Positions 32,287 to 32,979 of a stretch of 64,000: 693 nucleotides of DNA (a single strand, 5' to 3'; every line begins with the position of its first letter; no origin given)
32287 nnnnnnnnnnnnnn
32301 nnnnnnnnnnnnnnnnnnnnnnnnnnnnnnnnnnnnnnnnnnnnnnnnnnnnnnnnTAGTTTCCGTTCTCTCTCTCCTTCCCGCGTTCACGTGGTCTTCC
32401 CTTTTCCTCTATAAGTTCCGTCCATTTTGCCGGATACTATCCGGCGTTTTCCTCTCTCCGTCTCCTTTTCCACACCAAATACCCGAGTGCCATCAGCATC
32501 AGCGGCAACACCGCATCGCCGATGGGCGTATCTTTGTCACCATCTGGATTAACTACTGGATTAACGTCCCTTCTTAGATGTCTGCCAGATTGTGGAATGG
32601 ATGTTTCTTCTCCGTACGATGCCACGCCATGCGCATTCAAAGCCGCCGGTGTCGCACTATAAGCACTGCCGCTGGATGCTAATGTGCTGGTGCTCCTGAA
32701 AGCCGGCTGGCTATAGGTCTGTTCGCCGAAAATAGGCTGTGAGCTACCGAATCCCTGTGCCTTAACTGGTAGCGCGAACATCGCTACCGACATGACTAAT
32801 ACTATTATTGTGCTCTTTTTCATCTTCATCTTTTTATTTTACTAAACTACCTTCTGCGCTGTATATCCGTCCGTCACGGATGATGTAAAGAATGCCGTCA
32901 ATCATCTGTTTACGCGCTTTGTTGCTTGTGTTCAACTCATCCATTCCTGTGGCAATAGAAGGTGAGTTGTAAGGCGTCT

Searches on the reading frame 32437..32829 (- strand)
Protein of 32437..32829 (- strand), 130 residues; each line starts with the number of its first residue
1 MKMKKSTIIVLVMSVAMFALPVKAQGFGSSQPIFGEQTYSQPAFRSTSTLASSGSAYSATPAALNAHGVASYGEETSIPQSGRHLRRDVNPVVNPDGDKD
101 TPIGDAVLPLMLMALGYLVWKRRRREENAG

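Call 5: search_protein_families(library=pfam, proteins=[window:32437-32829:-], max_evalue=0.01)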
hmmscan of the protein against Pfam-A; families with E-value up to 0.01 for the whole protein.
window:32437-32829:- (130 aa): 0 families

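Call 31: search_protein_families(library=ncbifam, proteins=[window:32437-32829:-], max_evalue=0.01)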
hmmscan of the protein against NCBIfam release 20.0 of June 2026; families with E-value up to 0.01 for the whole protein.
window:32437-32829:- (130 aa): 1 family
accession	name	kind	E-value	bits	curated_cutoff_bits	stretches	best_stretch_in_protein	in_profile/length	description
NF033191.4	JDVT-CTERM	domain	0.001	18.9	27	1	102-124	13-35/35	JDVT-CTERM domain-containing protein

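Call 66: search_protein_families(library=pfam, proteins=[window:32437-32829:-], max_evalue=5)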
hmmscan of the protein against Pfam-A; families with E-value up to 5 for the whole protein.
window:32437-32829:- (130 aa): 1 family
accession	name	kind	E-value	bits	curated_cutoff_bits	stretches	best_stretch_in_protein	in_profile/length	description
PF05387.16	Chorion_3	-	0.18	11.7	22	1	22-74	226-274/277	Chorion family 3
